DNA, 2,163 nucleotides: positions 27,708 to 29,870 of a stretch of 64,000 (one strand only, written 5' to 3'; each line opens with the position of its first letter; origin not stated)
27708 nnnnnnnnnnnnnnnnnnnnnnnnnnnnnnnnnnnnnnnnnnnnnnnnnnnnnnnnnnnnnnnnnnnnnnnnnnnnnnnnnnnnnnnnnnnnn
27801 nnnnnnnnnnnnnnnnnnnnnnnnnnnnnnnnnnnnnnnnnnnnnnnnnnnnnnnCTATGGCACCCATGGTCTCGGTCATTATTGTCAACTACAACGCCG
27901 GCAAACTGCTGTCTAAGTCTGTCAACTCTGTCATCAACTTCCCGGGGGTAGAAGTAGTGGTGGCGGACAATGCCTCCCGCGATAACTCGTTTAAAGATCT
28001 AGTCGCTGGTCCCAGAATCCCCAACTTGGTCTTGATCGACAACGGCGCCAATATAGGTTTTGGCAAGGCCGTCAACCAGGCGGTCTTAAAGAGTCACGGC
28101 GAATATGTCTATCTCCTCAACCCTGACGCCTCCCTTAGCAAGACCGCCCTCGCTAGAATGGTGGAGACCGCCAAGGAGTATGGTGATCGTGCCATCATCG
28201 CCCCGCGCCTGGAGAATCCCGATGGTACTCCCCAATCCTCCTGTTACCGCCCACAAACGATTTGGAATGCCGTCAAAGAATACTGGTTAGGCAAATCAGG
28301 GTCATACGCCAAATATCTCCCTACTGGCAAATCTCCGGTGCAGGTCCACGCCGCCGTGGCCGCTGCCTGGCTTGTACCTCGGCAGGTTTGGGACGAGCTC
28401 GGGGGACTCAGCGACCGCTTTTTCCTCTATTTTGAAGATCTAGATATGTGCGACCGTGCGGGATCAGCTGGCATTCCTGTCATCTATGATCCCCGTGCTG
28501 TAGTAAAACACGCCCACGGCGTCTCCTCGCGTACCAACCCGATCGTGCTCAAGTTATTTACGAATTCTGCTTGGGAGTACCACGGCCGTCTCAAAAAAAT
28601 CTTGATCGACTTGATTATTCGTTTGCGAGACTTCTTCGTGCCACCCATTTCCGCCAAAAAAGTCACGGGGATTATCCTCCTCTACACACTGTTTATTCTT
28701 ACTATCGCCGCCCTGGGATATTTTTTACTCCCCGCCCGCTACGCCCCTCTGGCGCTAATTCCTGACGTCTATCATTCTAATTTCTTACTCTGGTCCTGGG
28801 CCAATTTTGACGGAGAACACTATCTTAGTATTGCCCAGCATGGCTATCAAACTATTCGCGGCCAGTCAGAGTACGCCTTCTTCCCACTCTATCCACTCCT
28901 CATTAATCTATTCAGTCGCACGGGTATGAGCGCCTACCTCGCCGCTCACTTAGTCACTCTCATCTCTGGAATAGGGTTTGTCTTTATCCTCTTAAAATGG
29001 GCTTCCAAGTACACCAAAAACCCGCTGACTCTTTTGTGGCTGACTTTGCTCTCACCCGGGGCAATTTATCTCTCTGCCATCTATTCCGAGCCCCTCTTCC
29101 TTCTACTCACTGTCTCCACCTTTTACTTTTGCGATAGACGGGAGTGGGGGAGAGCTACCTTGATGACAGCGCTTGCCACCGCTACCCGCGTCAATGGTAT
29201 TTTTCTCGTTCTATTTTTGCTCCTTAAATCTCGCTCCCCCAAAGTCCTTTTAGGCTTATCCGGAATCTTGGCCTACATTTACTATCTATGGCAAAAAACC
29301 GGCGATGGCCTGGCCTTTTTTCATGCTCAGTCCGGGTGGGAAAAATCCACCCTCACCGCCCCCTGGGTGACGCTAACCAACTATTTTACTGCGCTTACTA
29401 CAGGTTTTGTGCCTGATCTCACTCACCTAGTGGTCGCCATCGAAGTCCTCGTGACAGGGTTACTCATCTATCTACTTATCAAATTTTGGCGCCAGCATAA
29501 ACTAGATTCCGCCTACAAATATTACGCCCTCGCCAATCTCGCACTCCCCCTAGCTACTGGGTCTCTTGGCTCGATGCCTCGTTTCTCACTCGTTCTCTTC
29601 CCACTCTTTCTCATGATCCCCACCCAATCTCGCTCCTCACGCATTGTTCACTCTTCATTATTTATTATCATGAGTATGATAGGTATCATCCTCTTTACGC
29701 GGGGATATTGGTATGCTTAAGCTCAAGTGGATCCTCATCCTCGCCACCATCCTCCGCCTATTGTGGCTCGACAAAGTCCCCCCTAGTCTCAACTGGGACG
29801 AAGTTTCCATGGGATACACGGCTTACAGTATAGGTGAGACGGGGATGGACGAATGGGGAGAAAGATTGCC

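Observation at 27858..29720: GT2 fused to a PIG-V-like polytopic membrane domain; family expanded to at least 5 copies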

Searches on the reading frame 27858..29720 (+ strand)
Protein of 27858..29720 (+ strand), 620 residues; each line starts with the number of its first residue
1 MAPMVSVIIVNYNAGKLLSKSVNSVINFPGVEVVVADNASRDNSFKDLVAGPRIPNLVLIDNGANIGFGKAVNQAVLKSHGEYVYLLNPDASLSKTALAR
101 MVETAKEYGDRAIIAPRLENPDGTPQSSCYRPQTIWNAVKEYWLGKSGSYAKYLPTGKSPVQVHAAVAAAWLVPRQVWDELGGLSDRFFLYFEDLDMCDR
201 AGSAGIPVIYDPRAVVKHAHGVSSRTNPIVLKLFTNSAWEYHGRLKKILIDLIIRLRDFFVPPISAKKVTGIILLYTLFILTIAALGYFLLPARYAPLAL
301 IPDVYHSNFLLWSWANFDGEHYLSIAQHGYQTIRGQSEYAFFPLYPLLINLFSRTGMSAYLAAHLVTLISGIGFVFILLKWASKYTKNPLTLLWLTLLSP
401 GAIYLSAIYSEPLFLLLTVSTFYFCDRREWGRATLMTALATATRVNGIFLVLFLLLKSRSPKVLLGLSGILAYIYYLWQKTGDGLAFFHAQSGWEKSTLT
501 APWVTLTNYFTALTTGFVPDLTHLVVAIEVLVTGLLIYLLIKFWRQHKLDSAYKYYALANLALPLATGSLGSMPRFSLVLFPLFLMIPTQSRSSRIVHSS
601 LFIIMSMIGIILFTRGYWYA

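Call 4: search_protein_families(library=pfam, proteins=[window:27858-29720:+], max_evalue=1)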
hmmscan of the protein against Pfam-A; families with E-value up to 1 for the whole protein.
window:27858-29720:+ (620 aa): 4 families
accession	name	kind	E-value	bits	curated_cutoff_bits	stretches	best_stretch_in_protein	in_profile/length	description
PF00535.33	Glycos_transf_2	-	1.1e-16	61.7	23.3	1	6-126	1-124/168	Glycosyl transferase family 2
PF04188.19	Mannosyl_trans2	-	1.8e-12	47.8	22.4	1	308-454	52-209/443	Mannosyltransferase (PIG-V)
PF13641.12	Glyco_tranf_2_3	-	1.2e-08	35.7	27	1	3-221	1-214/230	Glycosyltransferase like family 2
PF10624.15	TraS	-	0.19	11.8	27.4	0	415-457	8-50/157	Plasmid conjugative transfer entry exclusion protein TraS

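Call 5: search_protein_families(library=ncbifam, proteins=[window:27858-29720:+], max_evalue=1)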
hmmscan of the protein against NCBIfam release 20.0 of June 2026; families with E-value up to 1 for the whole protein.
window:27858-29720:+ (620 aa): 16 families
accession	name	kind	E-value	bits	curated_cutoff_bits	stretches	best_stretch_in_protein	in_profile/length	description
TIGR03111.1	glyc2_xrt_Gpos1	hypoth_equivalog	2.3e-10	39.9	363.95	1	3-104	49-155/439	TIGR03111 family XrtG-associated glycosyltransferase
TIGR03937.1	PgaC_IcaA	equivalog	8e-10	38.2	422.3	1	2-108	44-153/407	poly-beta-1,6-N-acetyl-D-glucosamine synthase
TIGR01556.1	rhamnosyltran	subfamily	2.9e-09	36.5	200.55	1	30-223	21-205/281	rhamnosyltransferase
TIGR03965.1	mycofact_glyco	equivalog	4.3e-09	35.8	280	1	4-221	75-283/467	mycofactocin biosynthesis glycosyltransferase MftF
NF041875.1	EPS_EpsD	equivalog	1.5e-08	34.4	370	1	5-220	1-208/325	exopolysaccharide biosynthesis glycosyltransferase EpsD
NF050050.1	ProtGlycPglI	equivalog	8.1e-07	28.7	500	1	3-107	2-110/306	GalNAc(5)-diNAcBac-PP-undecaprenol beta-1,3-glucosyltransferase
NF047683.1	TeichurnBiosyTuaG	equivalog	4.5e-06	26.5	400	1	2-105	5-111/252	teichuronic acid biosynthesis protein TuaG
NF007482.0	PRK10073.1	equivalog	4.5e-06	25.9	423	1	3-107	6-112/334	glycosyltransferase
NF053739.1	GlytfEpsEBac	equivalog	1e-05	24.7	450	1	3-91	1-93/265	glycosyltransferase EpsE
TIGR04283.1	glyco_like_mftF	equivalog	9.9e-05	22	182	1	5-108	1-100/221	TIGR04283 family arsenosugar biosynthesis glycosyltransferase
NF046093.1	AZOBR_p60025_fam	subfamily_domain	0.00042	19.6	150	1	343-460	95-213/232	AZOBR_p60025 family cell surface glycopolymer formation protein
NF038299.1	EPS_HpsN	equivalog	0.00057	19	425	1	3-124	1-125/317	hormogonium polysaccharide biosynthesis glycosyltransferase HpsN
TIGR04017.1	WcaA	equivalog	0.00064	19.4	495.75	1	2-102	4-107/279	colanic acid biosynthesis glycosyltransferase WcaA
NF007453.0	PRK10018.1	equivalog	0.0013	18.5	382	1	3-102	6-108/280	colanic acid biosynthesis glycosyltransferase WcaA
TIGR04182.1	glyco_TIGR04182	equivalog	0.051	13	325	1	5-120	2-112/293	S-layer glycoprotein N-glycosyltransferase AglJ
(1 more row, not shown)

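Call 12: find_homologous_proteins(query=window:27858-29720:+)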
Query window:27858-29720:+ (620 aa): 344 proteins with E <= 0.001 among 8000 candidates; the best 120 are listed.
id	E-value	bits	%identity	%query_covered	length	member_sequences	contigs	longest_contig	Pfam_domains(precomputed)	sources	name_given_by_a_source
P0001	0.0e+0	1387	100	100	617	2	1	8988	PF13641.13,PF04188.19,PF00535.33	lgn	-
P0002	0.0e+0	1153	81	100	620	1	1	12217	PF13641.13,PF04188.19,PF00535.33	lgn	-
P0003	0.0e+0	1112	79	100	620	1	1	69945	PF13641.13,PF04188.19,PF00535.33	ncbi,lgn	ncbi:MAG: glycosyltransferase [bacterium]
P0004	0.0e+0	1073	78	100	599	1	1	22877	PF13641.13,PF04188.19,PF00535.33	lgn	-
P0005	0.0e+0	1063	78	100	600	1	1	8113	PF13641.13,PF04188.19,PF00535.33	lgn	-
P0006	0.0e+0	1060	76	100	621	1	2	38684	PF13641.13,PF04188.19,PF00535.33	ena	-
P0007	0.0e+0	1050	75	100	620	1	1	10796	PF13641.13,PF04188.19,PF00535.33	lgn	-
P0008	0.0e+0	1039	76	100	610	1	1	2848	PF13641.13,PF04188.19,PF00535.33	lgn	-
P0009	0.0e+0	1032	74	100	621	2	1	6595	PF13641.13,PF04188.19,PF00535.33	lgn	-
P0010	0.0e+0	1031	76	100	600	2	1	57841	PF13641.13,PF04188.19,PF00535.33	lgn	-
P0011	0.0e+0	1030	74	100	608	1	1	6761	PF13641.13,PF04188.19,PF00535.33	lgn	-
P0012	0.0e+0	1020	72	100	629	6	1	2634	PF13641.13,PF04188.19,PF00535.33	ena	-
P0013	0.0e+0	1014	72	100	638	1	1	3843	PF13641.13,PF04188.19,PF00535.33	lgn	-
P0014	3.2e-281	953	71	100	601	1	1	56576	PF10111.15,PF13641.13,PF04188.19,PF00535.33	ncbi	ncbi:MAG: mannosyltransferase family protein [bacterium]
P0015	1.2e-279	947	67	100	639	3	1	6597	PF13641.13,PF04188.19,PF00535.33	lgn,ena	-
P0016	1.2e-278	944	68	100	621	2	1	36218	PF13641.13,PF04188.19,PF00535.33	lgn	-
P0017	1.1e-277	941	67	100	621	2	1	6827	PF13641.13,PF04188.19,PF00535.33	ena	-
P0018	3.6e-269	913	64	100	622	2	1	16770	PF13641.13,PF04188.19,PF00535.33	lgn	-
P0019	7.4e-268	908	65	100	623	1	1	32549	PF13641.13,PF04188.19,PF00535.33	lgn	-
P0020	2.1e-267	907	80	80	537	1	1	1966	PF13641.13,PF04188.19,PF00535.33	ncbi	-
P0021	1.2e-263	895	64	99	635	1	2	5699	PF10111.15,PF13641.13,PF04188.19,PF00535.33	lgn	-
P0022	1.5e-263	894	64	100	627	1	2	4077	PF13641.13,PF00535.33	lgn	-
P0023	2.6e-262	890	65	100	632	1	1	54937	PF10111.15,PF13641.13,PF04188.19,PF00535.33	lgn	-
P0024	1.2e-260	885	63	99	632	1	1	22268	PF10111.15,PF13641.13,PF04188.19,PF00535.33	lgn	-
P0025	3.8e-259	880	63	100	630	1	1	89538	PF13641.13,PF04188.19,PF00535.33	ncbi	-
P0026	6.3e-258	876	63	100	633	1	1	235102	PF13641.13,PF04188.19,PF00535.33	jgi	-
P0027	1.8e-255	868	63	100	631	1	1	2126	PF13641.13,PF04188.19,PF00535.33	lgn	-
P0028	3.7e-251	853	61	100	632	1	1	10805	PF10111.15,PF13641.13,PF04188.19,PF00535.33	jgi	jgi:GT2 family glycosyltransferase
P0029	3.2e-250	850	61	99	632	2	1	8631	PF10111.15,PF13641.13,PF04188.19,PF00535.33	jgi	jgi:GT2 family glycosyltransferase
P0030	9.5e-248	842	63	100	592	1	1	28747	PF13641.13,PF04188.19,PF00535.33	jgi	jgi:GT2 family glycosyltransferase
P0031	2.5e-242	824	60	100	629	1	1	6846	PF13641.13,PF04188.19,PF00535.33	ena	-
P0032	1.0e-241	822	61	100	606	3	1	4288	PF13641.13,PF04188.19,PF00535.33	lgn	-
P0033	4.5e-239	813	60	100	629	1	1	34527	PF13641.13,PF04188.19,PF00535.33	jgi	-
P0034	7.5e-238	809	60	100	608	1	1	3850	PF13641.13,PF04188.19,PF00535.33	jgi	jgi:GT2 family glycosyltransferase/Gpi18-like mannosyltransferase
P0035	1.0e-236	806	59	100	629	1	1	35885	PF13641.13,PF04188.19,PF00535.33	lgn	-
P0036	5.7e-234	797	59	100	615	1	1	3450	PF13641.13,PF04188.19,PF00535.33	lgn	-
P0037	3.5e-225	768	58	99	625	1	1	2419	PF13641.13,PF04188.19,PF00535.33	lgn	-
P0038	1.4e-211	723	56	99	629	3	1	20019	PF13641.13,PF04188.19,PF00535.33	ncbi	-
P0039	1.5e-207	709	54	99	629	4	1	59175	PF10111.15,PF13641.13,PF04188.19,PF00535.33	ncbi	-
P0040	6.3e-201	687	52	100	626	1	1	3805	PF10111.15,PF13641.13,PF04188.19,PF00535.33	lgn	-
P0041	2.7e-200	685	53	99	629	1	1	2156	PF10111.15,PF13641.13,PF04188.19,PF00535.33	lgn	-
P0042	3.5e-199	682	54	99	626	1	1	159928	PF13641.13,PF00535.33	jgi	-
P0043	3.4e-193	662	51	100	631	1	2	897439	PF10111.15,PF13641.13,PF04188.19,PF00535.33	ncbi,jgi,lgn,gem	-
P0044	8.1e-192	657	53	100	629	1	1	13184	PF10111.15,PF13641.13,PF04188.19,PF00535.33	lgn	-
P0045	5.6e-184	631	50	100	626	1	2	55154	PF13641.13,PF00535.33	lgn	-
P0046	3.8e-181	622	48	100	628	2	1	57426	PF13641.13,PF00535.33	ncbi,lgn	-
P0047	6.3e-181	621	52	100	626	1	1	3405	PF13641.13,PF04188.19,PF00535.33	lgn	-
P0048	9.6e-181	621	50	100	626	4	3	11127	PF13641.13,PF04188.19,PF00535.33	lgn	-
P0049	4.0e-178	612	76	58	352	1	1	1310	PF13641.13,PF04188.19,PF00535.33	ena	-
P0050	1.2e-172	594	47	99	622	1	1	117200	PF10111.15,PF13641.13,PF04188.19,PF00535.33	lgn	-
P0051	2.4e-152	527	44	99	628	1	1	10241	PF10111.15,PF13641.13,PF04188.19,PF00535.33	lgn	-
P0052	2.1e-137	478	64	56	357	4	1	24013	PF04188.19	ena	-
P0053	7.5e-112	393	54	58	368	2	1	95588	PF04188.19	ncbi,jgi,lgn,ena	ncbi:MAG: mannosyltransferase family protein [bacterium]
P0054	4.2e-100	354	54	55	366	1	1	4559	PF04188.19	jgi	jgi:hypothetical protein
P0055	8.1e-97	344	51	56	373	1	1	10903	PF04188.19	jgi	jgi:hypothetical protein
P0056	6.1e-96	341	51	55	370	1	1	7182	PF04188.19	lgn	-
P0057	6.5e-96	341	53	56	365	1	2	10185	PF04188.19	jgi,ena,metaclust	metaclust:\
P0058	7.5e-95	337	51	55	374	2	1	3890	PF04188.19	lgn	-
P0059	3.0e-92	328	50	56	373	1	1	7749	PF04188.19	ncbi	ncbi:MAG: mannosyltransferase family protein [Microgenomates group bacterium]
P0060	5.3e-92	328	51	59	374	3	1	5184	PF04188.19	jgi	-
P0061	1.7e-91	326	50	56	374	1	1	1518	PF04188.19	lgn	-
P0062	1.9e-90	322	47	56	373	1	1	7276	PF04188.19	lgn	-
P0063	2.9e-90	322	50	59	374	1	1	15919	PF04188.19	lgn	-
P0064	1.1e-89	320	49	57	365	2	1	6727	PF04188.19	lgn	-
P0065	1.4e-89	320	50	55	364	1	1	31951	PF04188.19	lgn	-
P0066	1.5e-89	320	47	56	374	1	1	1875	PF04188.19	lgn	-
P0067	1.0e-86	310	47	55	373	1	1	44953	PF04188.19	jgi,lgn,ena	-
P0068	1.4e-86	310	49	55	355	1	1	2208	PF04188.19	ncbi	-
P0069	3.4e-86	308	47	57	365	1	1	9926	PF04188.19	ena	-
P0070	2.3e-85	306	47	56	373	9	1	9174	PF04188.19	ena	-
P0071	2.7e-85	305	48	55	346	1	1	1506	PF04188.19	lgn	-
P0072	2.8e-84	302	46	56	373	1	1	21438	PF04188.19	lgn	-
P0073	3.0e-84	302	45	59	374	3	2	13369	PF04188.19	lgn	-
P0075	2.4e-82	296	45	59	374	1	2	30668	PF04188.19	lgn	-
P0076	1.2e-80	290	45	57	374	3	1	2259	PF04188.19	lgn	-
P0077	1.9e-80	289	44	56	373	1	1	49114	PF04188.19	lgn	-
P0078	2.2e-80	289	47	55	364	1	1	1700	PF04188.19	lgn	-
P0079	5.2e-78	281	46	54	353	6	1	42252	PF04188.19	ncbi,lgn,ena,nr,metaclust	ncbi:MAG: hypothetical protein UY18_C0012G0032 [Microgenomates group bacterium GW2011_GWF2_47_9]|nr:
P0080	1.0e-72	264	46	54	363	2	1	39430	PF04188.19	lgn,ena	-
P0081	8.7e-51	191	37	46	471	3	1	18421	PF13712.13,PF10111.15,PF13641.13,PF00535.33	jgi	-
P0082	4.5e-42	163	33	38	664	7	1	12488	PF13712.13,PF13632.13,PF10111.15,PF13641.13,PF00535.33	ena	-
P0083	1.6e-41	161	41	41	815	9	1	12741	PF13641.13,PF00535.33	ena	-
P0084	1.1e-38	152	33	57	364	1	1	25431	PF04188.19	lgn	-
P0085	1.2e-37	148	34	58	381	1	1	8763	PF04188.19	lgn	-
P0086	1.9e-36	144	36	45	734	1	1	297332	PF10111.15,PF13641.13,PF00535.33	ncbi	-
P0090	3.1e-33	134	33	51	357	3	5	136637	PF04188.19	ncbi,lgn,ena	-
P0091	1.4e-32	131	35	51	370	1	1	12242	PF04188.19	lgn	-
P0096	1.1e-31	128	36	51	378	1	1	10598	PF04188.19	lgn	-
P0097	1.7e-31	128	32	51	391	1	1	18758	PF04188.19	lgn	-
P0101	5.6e-31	126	33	51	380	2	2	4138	PF04188.19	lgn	-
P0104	9.1e-31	125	36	51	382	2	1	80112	PF04188.19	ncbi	-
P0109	1.3e-30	125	35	51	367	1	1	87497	PF04188.19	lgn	-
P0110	1.3e-30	125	35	50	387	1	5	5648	PF04188.19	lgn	-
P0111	2.3e-30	124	38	50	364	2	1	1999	PF04188.19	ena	-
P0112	3.0e-30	124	34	50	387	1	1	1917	PF04188.19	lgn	-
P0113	3.1e-30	124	34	51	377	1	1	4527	PF04188.19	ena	-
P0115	4.9e-30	123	32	51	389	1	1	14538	PF04188.19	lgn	-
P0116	9.7e-30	122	34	57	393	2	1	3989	PF04188.19,PF13231.13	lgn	-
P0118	1.6e-29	121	34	57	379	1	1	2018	PF04188.19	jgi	jgi:Gpi18-like mannosyltransferase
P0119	1.7e-29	121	39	36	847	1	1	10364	PF13632.13,PF13641.13,PF00534.27,PF13524.13,PF00535.33,PF13692.13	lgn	-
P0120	2.3e-29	121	35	51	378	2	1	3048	PF04188.19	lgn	-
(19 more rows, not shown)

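Call 16: search_solved_structures(query=A1, max_evalue=0.01, show_alignments=2)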
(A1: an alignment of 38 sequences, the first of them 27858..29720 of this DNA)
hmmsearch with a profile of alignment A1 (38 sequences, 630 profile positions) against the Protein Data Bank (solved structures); distinct sequences matched with E-value up to 0.01: 34.
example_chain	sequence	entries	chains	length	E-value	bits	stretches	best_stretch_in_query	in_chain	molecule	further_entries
2z87_A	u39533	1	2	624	4.3e-16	61.8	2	4-108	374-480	Chondroitin synthase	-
2z86_A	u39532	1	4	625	4.3e-16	61.8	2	4-108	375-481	Chondroitin synthase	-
3bcv_A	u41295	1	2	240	1.9e-11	46.4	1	4-115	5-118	Putative glycosyltransferase protein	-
5tze_C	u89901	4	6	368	2.3e-11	46.2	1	5-127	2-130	Glycosyl transferase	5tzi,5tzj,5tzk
5tz8_A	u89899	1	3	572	4.9e-11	45.1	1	5-127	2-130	Glycosyl transferase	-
6h1j_A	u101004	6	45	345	1.1e-10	43.9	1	3-116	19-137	Probable ss-1,3-N-acetylglucosaminyltransferase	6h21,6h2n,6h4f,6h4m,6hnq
5hea_A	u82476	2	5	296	7.3e-10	41.2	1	5-110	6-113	Putative glycosyltransferase (GalT1)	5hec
8vh7_A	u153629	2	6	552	8.1e-10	41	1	3-112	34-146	Heparosan synthase B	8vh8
8viw_A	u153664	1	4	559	8.4e-10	41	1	3-112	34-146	Heparosan synthase B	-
6p61_A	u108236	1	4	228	4e-09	38.8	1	3-106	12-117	Glycosyltransferase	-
3l7i_A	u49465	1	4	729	9.9e-09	37.4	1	5-118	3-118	Teichoic acid biosynthesis protein F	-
3l7j_A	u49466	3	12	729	9.9e-09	37.4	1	5-118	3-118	Teichoic acid biosynthesis protein F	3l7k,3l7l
3l7m_A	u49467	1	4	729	9.9e-09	37.4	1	5-118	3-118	Teichoic acid biosynthesis protein F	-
5mlz_A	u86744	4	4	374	2.4e-08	36.2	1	3-114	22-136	Dolichol monophosphate mannose synthase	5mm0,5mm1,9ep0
1h7l_A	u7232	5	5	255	6e-08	34.9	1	4-116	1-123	SPORE COAT POLYSACCHARIDE BIOSYNTHESIS PROTEIN SPSA | PROTEIN (SPORE COAT POLYSACCHARIDE BIOSYNTHESIS PROTEIN SPSA)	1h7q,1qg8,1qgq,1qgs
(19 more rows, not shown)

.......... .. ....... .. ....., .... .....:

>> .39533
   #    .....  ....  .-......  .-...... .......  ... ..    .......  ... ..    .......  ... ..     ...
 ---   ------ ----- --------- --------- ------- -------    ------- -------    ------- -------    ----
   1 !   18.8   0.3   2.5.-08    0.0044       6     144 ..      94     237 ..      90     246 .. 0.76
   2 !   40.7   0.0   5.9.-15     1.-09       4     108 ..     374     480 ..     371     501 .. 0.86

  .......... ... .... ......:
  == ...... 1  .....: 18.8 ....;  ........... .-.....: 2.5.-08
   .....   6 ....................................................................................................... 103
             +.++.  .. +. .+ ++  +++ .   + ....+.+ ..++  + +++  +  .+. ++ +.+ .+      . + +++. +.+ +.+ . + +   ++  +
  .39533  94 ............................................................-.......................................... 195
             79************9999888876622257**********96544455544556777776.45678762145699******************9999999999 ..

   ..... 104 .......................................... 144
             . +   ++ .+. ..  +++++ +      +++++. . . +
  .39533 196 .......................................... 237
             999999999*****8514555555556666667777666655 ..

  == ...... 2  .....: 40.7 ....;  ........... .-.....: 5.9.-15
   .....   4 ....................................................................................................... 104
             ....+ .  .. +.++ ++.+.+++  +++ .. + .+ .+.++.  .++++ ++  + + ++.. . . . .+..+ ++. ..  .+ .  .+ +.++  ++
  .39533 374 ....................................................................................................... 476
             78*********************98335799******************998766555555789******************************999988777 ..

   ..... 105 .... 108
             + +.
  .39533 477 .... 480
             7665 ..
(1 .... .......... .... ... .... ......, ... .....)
